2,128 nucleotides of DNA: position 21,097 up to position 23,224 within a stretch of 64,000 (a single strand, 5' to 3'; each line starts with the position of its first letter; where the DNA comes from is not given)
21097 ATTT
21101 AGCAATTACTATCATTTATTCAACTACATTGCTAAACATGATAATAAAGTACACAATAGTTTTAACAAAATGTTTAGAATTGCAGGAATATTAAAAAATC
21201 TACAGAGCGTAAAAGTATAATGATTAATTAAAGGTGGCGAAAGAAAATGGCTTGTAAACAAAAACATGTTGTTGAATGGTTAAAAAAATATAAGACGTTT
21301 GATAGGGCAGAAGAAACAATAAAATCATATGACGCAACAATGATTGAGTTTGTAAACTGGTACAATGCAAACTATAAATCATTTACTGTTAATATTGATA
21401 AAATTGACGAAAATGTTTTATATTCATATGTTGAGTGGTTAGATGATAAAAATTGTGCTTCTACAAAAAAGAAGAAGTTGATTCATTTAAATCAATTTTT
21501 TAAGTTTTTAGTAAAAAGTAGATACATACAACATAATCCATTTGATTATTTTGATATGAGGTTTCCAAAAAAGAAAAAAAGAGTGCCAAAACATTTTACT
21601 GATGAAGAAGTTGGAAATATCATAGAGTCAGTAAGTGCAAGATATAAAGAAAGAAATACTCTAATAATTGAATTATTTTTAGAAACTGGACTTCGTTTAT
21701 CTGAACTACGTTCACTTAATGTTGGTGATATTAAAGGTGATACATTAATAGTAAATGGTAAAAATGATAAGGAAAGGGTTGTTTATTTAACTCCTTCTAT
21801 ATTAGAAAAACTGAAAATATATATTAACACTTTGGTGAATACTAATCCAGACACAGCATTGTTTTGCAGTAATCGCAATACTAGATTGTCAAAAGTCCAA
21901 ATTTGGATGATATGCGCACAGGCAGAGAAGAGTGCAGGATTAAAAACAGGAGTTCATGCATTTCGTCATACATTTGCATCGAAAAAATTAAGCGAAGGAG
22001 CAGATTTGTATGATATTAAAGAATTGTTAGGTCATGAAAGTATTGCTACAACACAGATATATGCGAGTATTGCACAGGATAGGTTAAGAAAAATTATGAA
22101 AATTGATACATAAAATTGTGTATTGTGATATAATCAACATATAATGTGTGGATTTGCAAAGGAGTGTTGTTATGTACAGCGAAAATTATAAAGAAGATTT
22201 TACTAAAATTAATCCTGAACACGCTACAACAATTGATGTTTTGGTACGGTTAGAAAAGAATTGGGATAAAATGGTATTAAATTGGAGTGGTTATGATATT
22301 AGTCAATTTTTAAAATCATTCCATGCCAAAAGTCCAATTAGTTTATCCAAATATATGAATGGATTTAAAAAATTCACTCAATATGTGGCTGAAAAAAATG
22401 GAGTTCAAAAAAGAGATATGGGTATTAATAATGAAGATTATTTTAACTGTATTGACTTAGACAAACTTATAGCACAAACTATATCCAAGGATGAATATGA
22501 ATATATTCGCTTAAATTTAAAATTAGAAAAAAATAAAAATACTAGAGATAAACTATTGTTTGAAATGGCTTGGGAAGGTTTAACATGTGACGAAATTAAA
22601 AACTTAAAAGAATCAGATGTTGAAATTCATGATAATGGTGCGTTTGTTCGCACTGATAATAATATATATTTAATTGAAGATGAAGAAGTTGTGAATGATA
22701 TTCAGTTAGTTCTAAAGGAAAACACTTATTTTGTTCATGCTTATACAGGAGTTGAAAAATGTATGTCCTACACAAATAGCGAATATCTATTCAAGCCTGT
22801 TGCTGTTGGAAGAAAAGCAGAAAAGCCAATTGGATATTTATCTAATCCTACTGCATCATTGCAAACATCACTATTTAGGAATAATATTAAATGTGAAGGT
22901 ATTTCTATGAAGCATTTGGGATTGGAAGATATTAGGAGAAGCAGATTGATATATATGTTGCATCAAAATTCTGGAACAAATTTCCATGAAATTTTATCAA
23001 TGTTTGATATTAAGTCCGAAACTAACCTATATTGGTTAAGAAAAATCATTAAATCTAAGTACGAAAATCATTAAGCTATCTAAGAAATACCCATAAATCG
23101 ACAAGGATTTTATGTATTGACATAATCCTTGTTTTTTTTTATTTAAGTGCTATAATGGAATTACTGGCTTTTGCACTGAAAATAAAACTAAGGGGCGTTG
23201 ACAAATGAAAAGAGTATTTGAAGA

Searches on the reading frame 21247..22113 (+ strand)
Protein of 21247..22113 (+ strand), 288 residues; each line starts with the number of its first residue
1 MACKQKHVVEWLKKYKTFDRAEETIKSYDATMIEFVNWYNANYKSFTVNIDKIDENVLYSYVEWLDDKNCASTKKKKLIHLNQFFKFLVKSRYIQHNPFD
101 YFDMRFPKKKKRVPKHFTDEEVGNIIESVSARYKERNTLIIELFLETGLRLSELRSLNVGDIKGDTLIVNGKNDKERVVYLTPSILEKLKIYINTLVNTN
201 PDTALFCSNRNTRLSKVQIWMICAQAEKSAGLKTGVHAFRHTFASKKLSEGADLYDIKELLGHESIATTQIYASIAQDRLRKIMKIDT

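Call 7: search_protein_families(library=pfam, proteins=[window:21247-22113:+], max_evalue=0.001)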
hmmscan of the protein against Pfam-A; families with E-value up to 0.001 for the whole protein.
window:21247-22113:+ (288 aa): 3 families
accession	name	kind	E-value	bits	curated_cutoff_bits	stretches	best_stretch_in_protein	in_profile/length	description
PF00589.27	Phage_integrase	-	4.9e-33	114.8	27.1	1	117-276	3-169/172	Phage integrase family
PF02899.23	Phage_int_SAM_1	-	1.1e-06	29.3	22.3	1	20-90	14-81/83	Phage integrase, N-terminal SAM-like domain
PF13102.12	Phage_int_SAM_5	-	0.00039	21.2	22.3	1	14-100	12-94/98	Phage integrase SAM-like domain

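Call 25: search_protein_families(library=phrogs, proteins=[window:21247-22113:+], max_evalue=0.001)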
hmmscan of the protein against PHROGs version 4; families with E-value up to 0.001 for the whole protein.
window:21247-22113:+ (288 aa): 6 families
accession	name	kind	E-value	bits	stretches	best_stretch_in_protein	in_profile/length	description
phrog_1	-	integration and excision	1.3e-49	171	1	10-285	172-445/611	integrase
phrog_216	-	integration and excision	8.4e-46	157.4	1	69-285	10-234/301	integrase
phrog_7269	-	integration and excision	1.8e-10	41.6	1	219-284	13-78/89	integrase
phrog_7685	-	integration and excision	1.9e-09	38.5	1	177-283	129-231/240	integrase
phrog_23271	-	unknown function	0.0001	23.2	1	229-275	4-50/67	-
phrog_35951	-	unknown function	0.00067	21.1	0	227-281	13-68/97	-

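Call 49: search_protein_families(library=ncbifam, proteins=[window:21247-22113:+], max_evalue=0.01)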
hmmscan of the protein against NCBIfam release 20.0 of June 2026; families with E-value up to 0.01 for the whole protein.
window:21247-22113:+ (288 aa): 13 families
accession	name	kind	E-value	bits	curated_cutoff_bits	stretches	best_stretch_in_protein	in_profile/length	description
TIGR02224.1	recomb_XerC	equivalog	5.3e-57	193.4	335.15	1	19-283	12-285/295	tyrosine recombinase XerC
TIGR02225.1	recomb_XerD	equivalog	8.3e-56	189.4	329.6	1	20-285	13-284/290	site-specific tyrosine recombinase XerD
NF040815.2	recomb_XerA_Arch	equivalog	3e-55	187.6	220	1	15-282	7-261/263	site-specific tyrosine recombinase/integron integrase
NF001399.0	PRK00283.1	subfamily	4.9e-52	177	279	1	20-285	22-293/300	tyrosine recombinase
NF002331.0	PRK01287.1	subfamily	3.1e-38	131.7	371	1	6-283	28-320/365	site-specific tyrosine recombinase XerC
TIGR02249.1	integrase_gron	subfamily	1e-25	90.8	265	2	21-196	15-180/315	integron integrase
NF003462.0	PRK05084.1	equivalog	1.2e-22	80.1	267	1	131-283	191-352/360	tyrosine recombinase XerS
NF011946.0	PRK15417.1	equivalog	9.2e-13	48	435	2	31-189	33-188/337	integron integrase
NF002685.0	PRK02436.1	equivalog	1.8e-11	44.4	178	1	45-272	28-243/245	site-specific tyrosine recombinase XerD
NF007371.0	PRK09871.1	subfamily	9.5e-10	38.3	222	1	115-279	5-178/198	tyrosine-type DNA invertase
NF007370.0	PRK09870.1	subfamily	1.6e-08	34.4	221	1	111-280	9-184/200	tyrosine-type DNA invertase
NF040693.1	recomb_GmtY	equivalog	2.5e-07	30.3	340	1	225-283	384-440/441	gamma-mobile-trio recombinase GmtY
NF041502.1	integrase_1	equivalog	9.5e-07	27.9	350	1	230-285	315-370/484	site-specific integrase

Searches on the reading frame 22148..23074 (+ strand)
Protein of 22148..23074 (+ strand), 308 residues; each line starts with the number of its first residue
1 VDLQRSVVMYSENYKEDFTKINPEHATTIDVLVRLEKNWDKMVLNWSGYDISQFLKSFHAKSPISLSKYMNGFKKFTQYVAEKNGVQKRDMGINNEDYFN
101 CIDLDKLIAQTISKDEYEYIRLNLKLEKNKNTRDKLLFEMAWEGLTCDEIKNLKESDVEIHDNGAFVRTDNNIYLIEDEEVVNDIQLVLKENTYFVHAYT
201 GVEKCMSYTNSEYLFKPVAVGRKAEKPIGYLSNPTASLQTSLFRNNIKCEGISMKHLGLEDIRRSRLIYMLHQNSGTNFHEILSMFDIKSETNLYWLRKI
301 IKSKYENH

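Call 7: search_protein_families(library=pfam, proteins=[window:22148-23074:+], max_evalue=0.001)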
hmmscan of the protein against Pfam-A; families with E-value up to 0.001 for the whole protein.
window:22148-23074:+ (308 aa): 0 families

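Call 25: search_protein_families(library=phrogs, proteins=[window:22148-23074:+], max_evalue=0.001)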
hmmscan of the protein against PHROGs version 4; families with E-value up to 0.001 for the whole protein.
window:22148-23074:+ (308 aa): 1 family
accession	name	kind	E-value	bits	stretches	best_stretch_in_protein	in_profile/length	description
phrog_5830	-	integration and excision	1.5e-10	41.8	1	9-273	3-268/318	integrase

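Call 49: search_protein_families(library=ncbifam, proteins=[window:22148-23074:+], max_evalue=0.01)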
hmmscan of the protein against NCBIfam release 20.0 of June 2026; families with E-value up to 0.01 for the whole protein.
window:22148-23074:+ (308 aa): 1 family
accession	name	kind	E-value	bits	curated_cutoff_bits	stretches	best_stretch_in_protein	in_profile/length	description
TIGR02224.1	recomb_XerC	equivalog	0.0011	18.4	335.15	1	40-167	38-164/295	tyrosine recombinase XerC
